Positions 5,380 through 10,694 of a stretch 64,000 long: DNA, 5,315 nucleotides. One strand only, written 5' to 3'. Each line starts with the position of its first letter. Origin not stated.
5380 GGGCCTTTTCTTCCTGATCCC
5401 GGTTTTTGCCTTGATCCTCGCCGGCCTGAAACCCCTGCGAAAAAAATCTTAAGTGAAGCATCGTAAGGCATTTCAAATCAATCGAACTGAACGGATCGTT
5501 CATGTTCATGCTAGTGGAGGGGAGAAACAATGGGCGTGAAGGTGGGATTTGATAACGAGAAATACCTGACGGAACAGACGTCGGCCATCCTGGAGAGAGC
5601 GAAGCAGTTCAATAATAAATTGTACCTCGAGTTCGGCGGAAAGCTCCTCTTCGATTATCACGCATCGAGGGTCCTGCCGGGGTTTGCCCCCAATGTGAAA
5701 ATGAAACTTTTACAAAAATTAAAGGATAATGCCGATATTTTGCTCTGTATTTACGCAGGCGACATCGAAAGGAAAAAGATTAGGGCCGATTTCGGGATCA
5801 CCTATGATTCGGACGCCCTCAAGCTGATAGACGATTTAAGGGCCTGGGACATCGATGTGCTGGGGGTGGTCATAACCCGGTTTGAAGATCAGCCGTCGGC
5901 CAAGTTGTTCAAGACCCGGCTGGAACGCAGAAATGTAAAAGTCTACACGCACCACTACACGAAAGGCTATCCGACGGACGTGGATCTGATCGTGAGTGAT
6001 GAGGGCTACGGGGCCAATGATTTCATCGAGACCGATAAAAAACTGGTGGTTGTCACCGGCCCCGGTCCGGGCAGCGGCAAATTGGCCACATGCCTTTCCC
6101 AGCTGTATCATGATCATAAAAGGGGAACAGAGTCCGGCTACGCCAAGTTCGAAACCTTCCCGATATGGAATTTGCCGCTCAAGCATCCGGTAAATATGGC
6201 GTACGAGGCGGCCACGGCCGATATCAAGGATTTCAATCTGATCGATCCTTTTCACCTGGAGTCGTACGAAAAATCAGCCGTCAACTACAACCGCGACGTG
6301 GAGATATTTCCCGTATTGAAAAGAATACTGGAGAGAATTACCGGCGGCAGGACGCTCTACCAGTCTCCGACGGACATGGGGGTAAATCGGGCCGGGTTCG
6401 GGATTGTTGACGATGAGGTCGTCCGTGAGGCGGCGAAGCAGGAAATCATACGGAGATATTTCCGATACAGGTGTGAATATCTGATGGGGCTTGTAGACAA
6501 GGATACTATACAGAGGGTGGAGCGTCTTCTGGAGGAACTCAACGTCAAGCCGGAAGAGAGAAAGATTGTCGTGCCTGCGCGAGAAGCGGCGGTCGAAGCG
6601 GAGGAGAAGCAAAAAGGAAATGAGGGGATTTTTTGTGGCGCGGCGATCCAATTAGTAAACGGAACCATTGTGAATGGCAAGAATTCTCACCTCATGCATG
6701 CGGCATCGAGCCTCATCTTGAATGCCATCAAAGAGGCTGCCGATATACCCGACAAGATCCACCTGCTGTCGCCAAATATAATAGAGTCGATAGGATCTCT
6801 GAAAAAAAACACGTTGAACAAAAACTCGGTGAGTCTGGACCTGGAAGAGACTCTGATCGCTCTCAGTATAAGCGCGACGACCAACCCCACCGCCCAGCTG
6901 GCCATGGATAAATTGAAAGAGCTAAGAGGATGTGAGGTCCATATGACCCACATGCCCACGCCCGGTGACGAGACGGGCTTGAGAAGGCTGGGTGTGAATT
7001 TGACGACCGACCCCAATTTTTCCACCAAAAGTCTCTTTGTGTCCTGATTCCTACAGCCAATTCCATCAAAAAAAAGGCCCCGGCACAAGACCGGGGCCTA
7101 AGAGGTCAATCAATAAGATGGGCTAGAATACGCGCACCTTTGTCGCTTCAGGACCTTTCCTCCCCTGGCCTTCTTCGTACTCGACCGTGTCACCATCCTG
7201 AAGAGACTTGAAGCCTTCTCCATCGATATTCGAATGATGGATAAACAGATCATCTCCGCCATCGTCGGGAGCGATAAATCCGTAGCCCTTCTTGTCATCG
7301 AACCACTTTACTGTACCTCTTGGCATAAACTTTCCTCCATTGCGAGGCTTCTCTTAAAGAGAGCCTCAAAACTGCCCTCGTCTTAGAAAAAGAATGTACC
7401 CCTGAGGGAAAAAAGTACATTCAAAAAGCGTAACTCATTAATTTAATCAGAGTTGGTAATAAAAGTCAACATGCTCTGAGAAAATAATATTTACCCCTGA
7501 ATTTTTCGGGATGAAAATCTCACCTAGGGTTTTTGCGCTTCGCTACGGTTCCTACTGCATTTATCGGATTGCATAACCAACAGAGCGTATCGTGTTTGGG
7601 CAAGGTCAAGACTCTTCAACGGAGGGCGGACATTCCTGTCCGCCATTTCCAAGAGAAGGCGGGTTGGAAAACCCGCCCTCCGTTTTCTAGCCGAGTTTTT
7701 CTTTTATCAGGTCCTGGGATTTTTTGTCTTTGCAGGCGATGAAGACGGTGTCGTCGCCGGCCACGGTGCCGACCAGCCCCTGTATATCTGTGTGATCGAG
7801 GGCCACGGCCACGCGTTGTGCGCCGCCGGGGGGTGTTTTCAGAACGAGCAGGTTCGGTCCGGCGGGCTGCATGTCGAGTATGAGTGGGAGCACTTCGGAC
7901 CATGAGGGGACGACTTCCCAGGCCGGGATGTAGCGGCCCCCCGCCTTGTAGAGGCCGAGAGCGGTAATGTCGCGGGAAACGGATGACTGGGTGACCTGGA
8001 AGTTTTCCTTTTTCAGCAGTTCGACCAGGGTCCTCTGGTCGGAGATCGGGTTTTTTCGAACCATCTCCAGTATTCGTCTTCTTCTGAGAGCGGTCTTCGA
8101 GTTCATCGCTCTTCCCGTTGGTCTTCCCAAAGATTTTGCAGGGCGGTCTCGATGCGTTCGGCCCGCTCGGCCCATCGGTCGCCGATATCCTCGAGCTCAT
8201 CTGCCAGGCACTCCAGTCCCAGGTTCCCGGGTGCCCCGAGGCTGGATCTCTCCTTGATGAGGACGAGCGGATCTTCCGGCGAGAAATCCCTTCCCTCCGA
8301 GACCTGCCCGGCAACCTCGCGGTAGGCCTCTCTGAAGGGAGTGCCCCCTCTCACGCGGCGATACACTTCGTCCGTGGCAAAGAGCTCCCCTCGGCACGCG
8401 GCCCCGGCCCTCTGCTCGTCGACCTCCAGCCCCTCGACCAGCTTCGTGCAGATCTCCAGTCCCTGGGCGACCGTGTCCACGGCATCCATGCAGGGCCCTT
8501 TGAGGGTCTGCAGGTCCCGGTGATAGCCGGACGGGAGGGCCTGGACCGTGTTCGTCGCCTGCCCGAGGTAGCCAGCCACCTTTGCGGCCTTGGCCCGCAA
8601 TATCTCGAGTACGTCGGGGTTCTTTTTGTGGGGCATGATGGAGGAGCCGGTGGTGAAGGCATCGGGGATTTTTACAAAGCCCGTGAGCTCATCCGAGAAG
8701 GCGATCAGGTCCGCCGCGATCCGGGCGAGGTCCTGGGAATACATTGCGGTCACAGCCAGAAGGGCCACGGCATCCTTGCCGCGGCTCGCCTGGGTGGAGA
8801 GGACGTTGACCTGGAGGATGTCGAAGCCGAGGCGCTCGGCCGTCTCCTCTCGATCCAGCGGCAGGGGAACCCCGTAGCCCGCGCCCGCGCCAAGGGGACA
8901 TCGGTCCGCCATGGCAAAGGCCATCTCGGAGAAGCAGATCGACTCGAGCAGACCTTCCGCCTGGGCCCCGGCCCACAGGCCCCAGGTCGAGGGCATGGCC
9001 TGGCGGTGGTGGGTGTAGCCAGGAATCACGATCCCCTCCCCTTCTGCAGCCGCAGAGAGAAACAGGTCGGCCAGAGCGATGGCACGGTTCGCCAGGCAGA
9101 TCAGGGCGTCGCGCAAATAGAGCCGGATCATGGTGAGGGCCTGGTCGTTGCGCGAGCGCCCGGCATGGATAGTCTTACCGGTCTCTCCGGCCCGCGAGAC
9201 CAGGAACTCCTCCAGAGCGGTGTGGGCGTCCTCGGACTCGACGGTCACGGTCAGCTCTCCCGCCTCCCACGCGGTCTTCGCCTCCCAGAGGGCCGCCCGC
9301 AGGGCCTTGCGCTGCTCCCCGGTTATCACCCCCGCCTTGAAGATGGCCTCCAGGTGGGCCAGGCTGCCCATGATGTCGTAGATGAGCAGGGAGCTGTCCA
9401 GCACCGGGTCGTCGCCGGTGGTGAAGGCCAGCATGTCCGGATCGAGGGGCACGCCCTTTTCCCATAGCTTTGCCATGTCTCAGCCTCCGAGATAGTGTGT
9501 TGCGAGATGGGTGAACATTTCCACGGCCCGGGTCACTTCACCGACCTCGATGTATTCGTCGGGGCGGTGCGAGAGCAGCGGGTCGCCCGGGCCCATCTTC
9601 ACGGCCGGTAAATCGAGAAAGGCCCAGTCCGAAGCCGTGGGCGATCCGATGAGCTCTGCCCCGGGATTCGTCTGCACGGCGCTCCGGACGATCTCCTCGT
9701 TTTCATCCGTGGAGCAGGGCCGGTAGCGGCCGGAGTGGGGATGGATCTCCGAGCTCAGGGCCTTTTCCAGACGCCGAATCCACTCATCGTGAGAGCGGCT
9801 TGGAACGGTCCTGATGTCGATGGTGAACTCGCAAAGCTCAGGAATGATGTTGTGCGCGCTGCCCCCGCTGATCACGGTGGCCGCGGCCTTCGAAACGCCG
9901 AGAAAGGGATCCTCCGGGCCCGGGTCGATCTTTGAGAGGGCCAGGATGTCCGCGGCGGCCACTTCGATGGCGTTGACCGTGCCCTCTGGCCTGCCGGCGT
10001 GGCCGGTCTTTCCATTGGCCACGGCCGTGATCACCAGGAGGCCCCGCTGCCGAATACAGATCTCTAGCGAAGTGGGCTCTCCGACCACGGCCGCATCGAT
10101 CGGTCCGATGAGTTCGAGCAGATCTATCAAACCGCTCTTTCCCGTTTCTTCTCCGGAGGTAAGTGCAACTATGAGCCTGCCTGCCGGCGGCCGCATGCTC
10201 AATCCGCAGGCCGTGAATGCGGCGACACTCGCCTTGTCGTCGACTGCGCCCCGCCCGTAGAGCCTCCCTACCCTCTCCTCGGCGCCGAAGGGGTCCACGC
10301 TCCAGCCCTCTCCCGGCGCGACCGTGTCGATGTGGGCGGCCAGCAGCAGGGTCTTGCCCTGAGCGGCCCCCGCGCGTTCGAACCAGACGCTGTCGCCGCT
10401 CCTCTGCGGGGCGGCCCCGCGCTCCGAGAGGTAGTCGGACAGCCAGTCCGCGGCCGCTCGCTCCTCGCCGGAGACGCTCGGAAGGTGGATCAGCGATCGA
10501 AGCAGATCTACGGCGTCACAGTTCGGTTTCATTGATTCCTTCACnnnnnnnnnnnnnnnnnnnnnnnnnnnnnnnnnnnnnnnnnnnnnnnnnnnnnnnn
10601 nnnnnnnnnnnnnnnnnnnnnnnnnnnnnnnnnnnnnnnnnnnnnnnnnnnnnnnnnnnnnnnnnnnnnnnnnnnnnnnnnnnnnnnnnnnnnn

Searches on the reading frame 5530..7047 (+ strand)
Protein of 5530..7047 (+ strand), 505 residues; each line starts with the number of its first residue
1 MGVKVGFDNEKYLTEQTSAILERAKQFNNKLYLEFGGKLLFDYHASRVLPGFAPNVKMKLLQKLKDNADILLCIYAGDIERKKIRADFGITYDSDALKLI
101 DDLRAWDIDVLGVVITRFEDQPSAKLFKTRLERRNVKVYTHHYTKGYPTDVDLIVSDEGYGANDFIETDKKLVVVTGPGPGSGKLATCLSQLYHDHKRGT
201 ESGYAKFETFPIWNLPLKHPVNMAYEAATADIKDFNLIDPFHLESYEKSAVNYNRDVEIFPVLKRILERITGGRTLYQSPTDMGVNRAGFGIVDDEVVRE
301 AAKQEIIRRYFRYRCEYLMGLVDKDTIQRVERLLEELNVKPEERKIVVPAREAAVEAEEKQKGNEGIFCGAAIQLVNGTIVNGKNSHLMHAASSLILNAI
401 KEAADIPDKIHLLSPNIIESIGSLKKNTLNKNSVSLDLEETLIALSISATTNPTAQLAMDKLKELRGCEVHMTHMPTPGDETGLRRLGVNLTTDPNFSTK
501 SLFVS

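Call 22: search_protein_families(library=pfam, proteins=[window:5530-7047:+], max_evalue=0.001)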
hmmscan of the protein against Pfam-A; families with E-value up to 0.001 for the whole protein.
window:5530-7047:+ (505 aa): 2 families
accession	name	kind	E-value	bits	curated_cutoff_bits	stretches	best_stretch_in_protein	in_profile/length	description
PF08903.17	DUF1846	-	3.8e-171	568.8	27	1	5-337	1-332/333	Domain of unknown function DUF1846, N-terminal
PF20921.3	DUF1846_C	-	6.6e-56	188.7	27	1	343-503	2-153/153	Domain of unknown function DUF1846, C-terminal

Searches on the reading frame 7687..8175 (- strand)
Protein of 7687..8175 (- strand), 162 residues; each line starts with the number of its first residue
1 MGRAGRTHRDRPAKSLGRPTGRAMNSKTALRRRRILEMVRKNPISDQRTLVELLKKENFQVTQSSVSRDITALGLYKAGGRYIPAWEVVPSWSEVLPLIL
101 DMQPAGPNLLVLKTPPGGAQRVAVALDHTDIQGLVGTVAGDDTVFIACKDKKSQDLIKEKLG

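Call 22: search_protein_families(library=pfam, proteins=[window:7687-8175:-], max_evalue=0.001)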
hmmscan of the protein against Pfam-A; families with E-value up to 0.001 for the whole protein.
window:7687-8175:- (162 aa): 2 families
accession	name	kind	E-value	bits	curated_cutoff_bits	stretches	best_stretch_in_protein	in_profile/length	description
PF02863.23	Arg_repressor_C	-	6.2e-19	68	25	1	108-161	13-66/68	Arginine repressor, C-terminal domain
PF01316.27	Arg_repressor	-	9.2e-14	51.4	27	1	30-77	5-52/70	Arginine repressor, DNA binding domain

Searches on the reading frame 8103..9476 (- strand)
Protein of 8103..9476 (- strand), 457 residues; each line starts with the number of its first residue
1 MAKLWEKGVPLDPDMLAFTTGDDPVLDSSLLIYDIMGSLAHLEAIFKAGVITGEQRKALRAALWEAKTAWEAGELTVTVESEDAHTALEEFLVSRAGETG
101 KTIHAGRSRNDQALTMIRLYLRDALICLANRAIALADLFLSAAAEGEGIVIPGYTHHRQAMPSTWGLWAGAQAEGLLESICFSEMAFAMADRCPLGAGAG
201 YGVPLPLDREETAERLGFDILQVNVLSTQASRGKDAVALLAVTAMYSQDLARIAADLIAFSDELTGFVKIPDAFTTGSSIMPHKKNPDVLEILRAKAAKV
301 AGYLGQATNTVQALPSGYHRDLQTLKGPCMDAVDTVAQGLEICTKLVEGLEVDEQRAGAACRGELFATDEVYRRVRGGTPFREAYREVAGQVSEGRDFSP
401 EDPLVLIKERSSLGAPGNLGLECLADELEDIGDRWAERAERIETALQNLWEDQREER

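Call 3: search_protein_families(library=pfam, proteins=[window:8103-9476:-], max_evalue=0.01)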
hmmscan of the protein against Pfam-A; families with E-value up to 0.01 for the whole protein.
window:8103-9476:- (457 aa): 1 family
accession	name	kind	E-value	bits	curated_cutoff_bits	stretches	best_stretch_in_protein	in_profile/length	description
PF00206.25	Lyase_1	-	2.9e-43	148.9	27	1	33-302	27-312/312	Lyase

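Call 4: search_protein_families(library=ncbifam, proteins=[window:8103-9476:-], max_evalue=0.01)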
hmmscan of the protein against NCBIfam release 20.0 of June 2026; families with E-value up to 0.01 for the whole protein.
window:8103-9476:- (457 aa): 16 families
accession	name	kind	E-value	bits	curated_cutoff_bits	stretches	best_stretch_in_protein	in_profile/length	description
TIGR00838.1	argH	equivalog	8.1e-88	295.4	279.5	1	26-392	23-389/455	argininosuccinate lyase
NF008964.0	PRK12308.1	equivalog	1.9e-70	237.9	657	1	24-392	23-392/624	argininosuccinate lyase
NF005000.0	PRK06389.1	equivalog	4.2e-52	177.7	388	1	13-399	14-390/434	argininosuccinate lyase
NF002563.0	PRK02186.1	subfamily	9e-52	176.4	625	1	39-396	446-805/890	argininosuccinate lyase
NF052535.1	CoM_syn_XcbC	exception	3.4e-36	125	575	1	38-394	43-396/495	2-phosphosulfolactate phosphatase XcbC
NF005218.0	PRK06705.1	equivalog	1.4e-22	80.1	883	1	38-302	45-308/502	argininosuccinate lyase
TIGR00928.1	purB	equivalog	2.2e-15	56.4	326.2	1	40-323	29-310/436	adenylosuccinate lyase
NF006500.1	PRK08937.2-4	subfamily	3.7e-14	52.4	626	1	96-358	94-357/448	adenylosuccinate lyase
TIGR02426.1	protocat_pcaB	equivalog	1.1e-13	50.9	355.75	1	43-304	33-292/338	3-carboxy-cis,cis-muconate cycloisomerase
NF052536.2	CoM_syn_XcbD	exception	1.4e-09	37.2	600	1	88-359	85-358/443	3-sulfopropionylcysteine synthase XcbD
NF006554.0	PRK09053.1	equivalog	4.2e-09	35.7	595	1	93-357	93-358/453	3-carboxy-cis,cis-muconate cycloisomerase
NF008909.0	PRK12273.1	subfamily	1.1e-07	31.1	510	1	104-303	138-345/474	aspartate ammonia-lyase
NF052556.1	NtrsucLyaStm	equivalog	1.5e-07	30.7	650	1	99-356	108-376/466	nitrosuccinate lyase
TIGR00839.1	aspA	equivalog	3.7e-05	22.9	681.2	1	103-302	132-339/468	aspartate ammonia-lyase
NF006764.0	PRK09285.1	equivalog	0.0039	15.6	446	0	221-291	239-308/456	adenylosuccinate lyase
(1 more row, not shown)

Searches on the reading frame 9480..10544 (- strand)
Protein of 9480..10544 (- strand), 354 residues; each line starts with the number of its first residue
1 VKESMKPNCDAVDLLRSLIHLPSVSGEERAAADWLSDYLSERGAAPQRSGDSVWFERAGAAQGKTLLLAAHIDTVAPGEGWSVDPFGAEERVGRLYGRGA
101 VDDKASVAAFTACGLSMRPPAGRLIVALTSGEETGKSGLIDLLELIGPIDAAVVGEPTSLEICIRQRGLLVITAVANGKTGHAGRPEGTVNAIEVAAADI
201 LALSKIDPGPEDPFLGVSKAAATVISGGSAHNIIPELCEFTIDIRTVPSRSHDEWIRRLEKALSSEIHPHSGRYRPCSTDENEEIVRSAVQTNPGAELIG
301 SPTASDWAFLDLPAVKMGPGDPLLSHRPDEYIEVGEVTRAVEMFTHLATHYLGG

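Call 3: search_protein_families(library=pfam, proteins=[window:9480-10544:-], max_evalue=0.01)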
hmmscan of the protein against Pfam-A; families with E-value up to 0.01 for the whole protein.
window:9480-10544:- (354 aa): 3 families
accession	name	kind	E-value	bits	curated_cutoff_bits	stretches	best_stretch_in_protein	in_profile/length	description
PF01546.33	Peptidase_M20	-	3e-25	89.8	24.6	1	67-349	1-205/206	Peptidase family M20/M25/M40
PF07687.19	M20_dimer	-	1.5e-16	60.8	21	1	165-267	2-103/107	Peptidase dimerisation domain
PF04389.22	Peptidase_M28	-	0.0014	18.9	21.3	1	59-138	8-72/193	Peptidase family M28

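Call 4: search_protein_families(library=ncbifam, proteins=[window:9480-10544:-], max_evalue=0.01)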
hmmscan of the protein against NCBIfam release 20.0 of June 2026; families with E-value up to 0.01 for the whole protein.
window:9480-10544:- (354 aa): 52 families (the best 25 are shown)
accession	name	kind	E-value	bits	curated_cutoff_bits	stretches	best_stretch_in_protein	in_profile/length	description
TIGR01910.1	DapE-ArgE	subfamily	5.1e-49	167.5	217.6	1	12-338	1-368/373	ArgE/DapE family deacylase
NF005710.0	PRK07522.1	subfamily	1.5e-43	149.4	412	2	6-277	5-297/391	acetylornithine deacetylase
NF006402.0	PRK08651.1-5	equivalog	1.6e-39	135.9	369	1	35-345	28-361/369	succinyl-diaminopimelate desuccinylase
TIGR01892.1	AcOrn-deacetyl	equivalog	9.1e-39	133.5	297.7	1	14-347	2-364/365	acetylornithine deacetylase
NF006365.0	PRK08588.1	subfamily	7.6e-38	130.8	289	1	10-352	8-381/383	succinyl-diaminopimelate desuccinylase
NF006399.0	PRK08651.1-2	equivalog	2.5e-37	128.9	381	2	12-206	7-216/405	succinyl-diaminopimelate desuccinylase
TIGR01900.1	dapE-gram_pos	equivalog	1.2e-36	126.4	304.2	1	10-345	4-347/351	succinyl-diaminopimelate desuccinylase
NF009557.0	PRK13009.1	equivalog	2.1e-36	125.9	284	1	9-351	3-374/377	succinyl-diaminopimelate desuccinylase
NF003367.0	PRK04443.1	equivalog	9.6e-33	113.9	363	1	7-349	5-343/349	[LysW]-lysine hydrolase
NF009555.0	PRK13004.1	equivalog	5.7e-32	111.1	321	1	5-261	11-277/399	YgeY family selenium metabolism-linked hydrolase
NF003474.0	PRK05111.1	equivalog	4.8e-30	104.7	460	1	55-351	65-380/383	acetylornithine deacetylase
NF006400.0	PRK08651.1-3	equivalog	6.1e-28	97.7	374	1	62-350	82-405/410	succinyl-diaminopimelate desuccinylase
TIGR01246.1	dapE_proteo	equivalog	1.7e-27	96.4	361.8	1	12-346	2-365/370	succinyl-diaminopimelate desuccinylase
NF006404.0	PRK08652.1-2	equivalog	1e-25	90.4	348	1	11-348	3-325/332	acetylornithine deacetylase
TIGR01902.1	dapE-lys-deAc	subfamily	2.5e-23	82.9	163.1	1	14-352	2-338/340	N-acetyl-ornithine/N-acetyl-lysine deacetylase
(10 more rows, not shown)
